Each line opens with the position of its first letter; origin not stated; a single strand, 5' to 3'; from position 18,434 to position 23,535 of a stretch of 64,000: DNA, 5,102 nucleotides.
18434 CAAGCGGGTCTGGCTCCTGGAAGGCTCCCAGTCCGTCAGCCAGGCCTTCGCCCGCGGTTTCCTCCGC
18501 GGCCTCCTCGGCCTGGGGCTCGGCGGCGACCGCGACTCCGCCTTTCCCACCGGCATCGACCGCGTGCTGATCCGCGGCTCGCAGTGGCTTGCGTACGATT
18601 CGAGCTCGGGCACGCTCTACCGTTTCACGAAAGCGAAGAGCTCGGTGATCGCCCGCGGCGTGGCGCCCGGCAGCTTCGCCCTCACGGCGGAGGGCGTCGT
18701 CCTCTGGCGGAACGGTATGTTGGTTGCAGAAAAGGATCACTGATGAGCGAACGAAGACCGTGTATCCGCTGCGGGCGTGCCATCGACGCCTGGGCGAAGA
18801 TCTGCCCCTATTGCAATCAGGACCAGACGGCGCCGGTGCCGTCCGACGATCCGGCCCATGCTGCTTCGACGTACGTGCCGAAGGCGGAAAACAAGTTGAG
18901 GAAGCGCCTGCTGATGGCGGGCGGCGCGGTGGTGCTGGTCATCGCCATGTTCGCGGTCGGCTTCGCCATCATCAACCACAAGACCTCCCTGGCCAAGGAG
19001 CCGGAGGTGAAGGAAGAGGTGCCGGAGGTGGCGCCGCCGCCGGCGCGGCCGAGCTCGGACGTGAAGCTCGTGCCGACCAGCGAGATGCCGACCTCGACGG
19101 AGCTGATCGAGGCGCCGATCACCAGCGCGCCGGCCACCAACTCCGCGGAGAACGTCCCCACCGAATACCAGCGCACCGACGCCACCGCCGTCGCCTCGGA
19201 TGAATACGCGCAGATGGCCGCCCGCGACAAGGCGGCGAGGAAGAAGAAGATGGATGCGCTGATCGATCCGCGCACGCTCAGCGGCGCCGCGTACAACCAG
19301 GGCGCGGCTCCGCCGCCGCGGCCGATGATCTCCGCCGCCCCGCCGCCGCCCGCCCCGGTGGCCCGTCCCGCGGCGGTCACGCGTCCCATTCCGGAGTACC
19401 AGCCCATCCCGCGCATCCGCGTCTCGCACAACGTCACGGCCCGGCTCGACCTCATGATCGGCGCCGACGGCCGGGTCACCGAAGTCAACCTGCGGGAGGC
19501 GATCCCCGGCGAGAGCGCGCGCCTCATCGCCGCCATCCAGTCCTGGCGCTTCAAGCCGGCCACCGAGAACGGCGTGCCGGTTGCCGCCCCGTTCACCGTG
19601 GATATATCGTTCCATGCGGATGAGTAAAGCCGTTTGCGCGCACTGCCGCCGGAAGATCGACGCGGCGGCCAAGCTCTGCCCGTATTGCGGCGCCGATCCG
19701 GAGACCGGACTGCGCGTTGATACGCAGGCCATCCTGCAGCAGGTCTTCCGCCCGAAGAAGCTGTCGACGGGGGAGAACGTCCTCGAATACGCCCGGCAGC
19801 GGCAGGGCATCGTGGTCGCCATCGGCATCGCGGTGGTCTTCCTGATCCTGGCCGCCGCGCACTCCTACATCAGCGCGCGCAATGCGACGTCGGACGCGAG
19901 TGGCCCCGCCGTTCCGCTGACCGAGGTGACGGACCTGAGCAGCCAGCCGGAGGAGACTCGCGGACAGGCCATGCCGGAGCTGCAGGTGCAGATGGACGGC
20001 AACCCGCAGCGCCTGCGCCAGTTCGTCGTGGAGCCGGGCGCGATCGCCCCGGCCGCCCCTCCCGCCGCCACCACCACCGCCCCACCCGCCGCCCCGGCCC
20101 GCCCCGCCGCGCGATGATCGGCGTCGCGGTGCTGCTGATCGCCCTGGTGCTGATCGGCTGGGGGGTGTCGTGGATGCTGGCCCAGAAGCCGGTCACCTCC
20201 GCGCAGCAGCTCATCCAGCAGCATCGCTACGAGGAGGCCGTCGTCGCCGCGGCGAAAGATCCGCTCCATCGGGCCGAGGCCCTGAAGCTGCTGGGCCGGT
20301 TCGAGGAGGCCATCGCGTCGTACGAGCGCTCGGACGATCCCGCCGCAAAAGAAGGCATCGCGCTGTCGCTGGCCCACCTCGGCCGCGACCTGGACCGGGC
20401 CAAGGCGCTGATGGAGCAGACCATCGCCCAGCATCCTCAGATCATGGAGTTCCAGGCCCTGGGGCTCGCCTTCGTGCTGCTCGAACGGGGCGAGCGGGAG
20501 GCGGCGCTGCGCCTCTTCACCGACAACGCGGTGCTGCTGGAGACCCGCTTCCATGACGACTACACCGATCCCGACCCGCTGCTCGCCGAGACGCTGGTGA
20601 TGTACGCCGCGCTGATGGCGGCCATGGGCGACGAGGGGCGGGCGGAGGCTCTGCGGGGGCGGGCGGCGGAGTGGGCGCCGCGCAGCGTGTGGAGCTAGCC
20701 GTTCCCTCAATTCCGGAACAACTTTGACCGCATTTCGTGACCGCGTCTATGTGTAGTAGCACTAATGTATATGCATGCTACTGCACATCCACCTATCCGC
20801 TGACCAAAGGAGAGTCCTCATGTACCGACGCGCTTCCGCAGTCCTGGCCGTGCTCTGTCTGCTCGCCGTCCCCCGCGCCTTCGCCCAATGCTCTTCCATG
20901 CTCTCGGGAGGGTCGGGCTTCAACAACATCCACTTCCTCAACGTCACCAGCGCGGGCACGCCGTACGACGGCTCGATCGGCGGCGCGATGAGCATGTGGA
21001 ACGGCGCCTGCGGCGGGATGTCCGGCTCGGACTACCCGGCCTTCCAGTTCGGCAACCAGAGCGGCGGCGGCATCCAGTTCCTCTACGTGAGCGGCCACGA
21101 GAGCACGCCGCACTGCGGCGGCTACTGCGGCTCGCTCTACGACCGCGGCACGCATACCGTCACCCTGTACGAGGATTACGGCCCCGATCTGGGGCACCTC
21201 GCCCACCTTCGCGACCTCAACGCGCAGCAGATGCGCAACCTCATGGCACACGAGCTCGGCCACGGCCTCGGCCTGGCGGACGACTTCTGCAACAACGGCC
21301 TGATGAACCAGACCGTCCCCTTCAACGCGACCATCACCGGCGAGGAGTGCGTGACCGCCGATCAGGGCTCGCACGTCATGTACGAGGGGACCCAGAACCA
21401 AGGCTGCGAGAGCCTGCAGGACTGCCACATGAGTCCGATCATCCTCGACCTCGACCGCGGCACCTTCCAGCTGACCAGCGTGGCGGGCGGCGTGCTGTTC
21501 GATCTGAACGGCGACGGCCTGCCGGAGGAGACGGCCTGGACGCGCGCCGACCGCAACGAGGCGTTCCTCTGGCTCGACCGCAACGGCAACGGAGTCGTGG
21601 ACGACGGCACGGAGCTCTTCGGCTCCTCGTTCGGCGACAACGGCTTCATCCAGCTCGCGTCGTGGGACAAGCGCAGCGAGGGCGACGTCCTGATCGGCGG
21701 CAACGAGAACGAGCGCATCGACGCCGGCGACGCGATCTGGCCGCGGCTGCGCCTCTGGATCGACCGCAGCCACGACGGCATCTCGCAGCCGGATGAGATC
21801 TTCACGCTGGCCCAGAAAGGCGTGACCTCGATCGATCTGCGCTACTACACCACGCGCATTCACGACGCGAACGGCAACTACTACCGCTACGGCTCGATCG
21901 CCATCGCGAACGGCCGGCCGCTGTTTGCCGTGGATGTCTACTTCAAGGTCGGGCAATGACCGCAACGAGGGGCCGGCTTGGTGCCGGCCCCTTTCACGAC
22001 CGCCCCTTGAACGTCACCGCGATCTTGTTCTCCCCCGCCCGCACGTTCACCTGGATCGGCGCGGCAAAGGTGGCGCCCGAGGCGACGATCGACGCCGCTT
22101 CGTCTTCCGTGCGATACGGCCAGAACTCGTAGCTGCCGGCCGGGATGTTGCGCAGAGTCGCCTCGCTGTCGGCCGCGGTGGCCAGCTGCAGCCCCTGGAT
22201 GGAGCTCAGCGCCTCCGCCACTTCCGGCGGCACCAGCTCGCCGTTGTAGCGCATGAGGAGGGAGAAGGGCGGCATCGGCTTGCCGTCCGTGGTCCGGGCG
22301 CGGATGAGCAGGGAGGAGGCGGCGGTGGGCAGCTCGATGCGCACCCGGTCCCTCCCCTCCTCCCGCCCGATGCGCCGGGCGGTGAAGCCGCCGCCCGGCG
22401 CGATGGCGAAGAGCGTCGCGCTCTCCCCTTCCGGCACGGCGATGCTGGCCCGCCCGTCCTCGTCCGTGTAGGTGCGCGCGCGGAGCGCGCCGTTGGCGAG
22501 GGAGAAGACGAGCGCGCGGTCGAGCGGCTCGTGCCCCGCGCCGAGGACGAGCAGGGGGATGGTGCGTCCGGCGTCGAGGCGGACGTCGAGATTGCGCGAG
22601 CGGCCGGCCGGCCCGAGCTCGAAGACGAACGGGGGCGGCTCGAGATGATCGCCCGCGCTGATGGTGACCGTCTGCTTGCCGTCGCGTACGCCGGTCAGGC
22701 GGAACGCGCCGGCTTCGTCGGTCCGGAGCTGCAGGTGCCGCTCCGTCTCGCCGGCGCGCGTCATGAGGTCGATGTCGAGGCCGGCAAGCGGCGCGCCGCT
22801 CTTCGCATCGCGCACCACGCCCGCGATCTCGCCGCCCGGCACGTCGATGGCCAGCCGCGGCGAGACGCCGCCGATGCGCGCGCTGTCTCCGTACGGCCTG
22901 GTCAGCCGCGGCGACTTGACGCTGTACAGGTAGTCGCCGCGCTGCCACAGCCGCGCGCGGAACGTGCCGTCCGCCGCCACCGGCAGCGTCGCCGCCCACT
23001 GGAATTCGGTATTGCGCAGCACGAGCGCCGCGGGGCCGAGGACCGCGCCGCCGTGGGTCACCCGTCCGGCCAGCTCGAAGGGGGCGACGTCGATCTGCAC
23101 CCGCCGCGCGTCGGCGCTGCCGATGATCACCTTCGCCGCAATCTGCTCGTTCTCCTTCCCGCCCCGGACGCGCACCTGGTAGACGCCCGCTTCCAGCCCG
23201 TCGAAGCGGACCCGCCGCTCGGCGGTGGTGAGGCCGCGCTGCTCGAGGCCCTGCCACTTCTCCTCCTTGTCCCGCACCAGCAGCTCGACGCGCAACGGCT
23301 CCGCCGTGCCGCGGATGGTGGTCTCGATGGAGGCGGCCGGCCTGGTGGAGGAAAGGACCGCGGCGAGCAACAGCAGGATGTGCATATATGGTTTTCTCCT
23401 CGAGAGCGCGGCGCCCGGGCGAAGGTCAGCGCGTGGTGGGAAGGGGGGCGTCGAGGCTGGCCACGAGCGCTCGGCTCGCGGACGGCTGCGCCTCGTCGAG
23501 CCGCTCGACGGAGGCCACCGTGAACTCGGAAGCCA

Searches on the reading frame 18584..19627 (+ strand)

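Call 32: search_protein_families(library=pfam, proteins=[window:18584-19627:+], max_evalue=0.001)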
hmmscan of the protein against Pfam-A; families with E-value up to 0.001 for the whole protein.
window:18584-19627:+ (347 aa): 1 family
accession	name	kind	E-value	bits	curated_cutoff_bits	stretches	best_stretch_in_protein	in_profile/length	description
PF03544.19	TonB_C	-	8.4e-07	29.8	24.6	1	286-344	18-78/79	Gram-negative bacterial TonB protein C-terminal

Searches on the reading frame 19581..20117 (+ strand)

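Call 32: search_protein_families(library=pfam, proteins=[window:19581-20117:+], max_evalue=0.001)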
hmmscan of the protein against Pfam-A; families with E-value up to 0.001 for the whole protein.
window:19581-20117:+ (178 aa): 2 families
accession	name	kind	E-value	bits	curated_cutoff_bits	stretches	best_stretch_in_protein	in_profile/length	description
PF12773.13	DZR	-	0.00034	21.2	27.3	1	18-37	26-45/45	Double zinc ribbon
PF13240.11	Zn_Ribbon_1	-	0.00034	20.7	25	1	19-39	2-22/23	zinc-ribbon domain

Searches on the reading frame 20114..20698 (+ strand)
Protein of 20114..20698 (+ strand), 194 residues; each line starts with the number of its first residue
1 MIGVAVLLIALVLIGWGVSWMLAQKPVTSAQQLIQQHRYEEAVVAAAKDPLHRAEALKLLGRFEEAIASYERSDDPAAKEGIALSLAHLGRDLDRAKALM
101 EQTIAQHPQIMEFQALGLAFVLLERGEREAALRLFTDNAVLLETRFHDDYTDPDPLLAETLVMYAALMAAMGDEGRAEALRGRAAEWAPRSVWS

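Call 32: search_protein_families(library=pfam, proteins=[window:20114-20698:+], max_evalue=0.001)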
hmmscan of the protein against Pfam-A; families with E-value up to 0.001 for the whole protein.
window:20114-20698:+ (194 aa): 5 families
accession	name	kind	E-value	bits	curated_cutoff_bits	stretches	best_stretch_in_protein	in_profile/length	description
PF13174.12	TPR_6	-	6.5e-05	23.8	26.3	0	82-109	6-32/33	Tetratricopeptide repeat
PF00515.34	TPR_1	-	0.00012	22.2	27.8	0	52-72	6-26/34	Tetratricopeptide repeat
PF07719.23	TPR_2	-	0.00042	20.7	27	0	53-72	7-26/34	Tetratricopeptide repeat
PF13424.12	TPR_12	-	0.00062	20.4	30.1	0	53-73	9-29/77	Tetratricopeptide repeat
PF13176.12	TPR_7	-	0.00071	19.9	27.9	0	54-72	6-24/36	Tetratricopeptide repeat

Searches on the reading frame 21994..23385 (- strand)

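Call 32: search_protein_families(library=pfam, proteins=[window:21994-23385:-], max_evalue=0.001)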
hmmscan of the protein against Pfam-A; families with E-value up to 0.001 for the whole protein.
window:21994-23385:- (463 aa): 4 families
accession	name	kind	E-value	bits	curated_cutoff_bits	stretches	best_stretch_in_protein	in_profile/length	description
PF13620.12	CarboxypepD_reg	-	8e-21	74.6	32.3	1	187-245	2-57/82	Carboxypeptidase regulatory-like domain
PF17802.7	SpaA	-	5.7e-05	23.6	23.1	0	193-240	9-56/91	Prealbumin-like fold domain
PF13715.12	CarbopepD_reg_2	-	7.1e-05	23.2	32.2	0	187-244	1-52/88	CarboxypepD_reg-like domain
PF02369.22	Big_1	-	0.00039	20.9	34.9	0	190-244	24-78/93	Bacterial Ig-like domain (group 1)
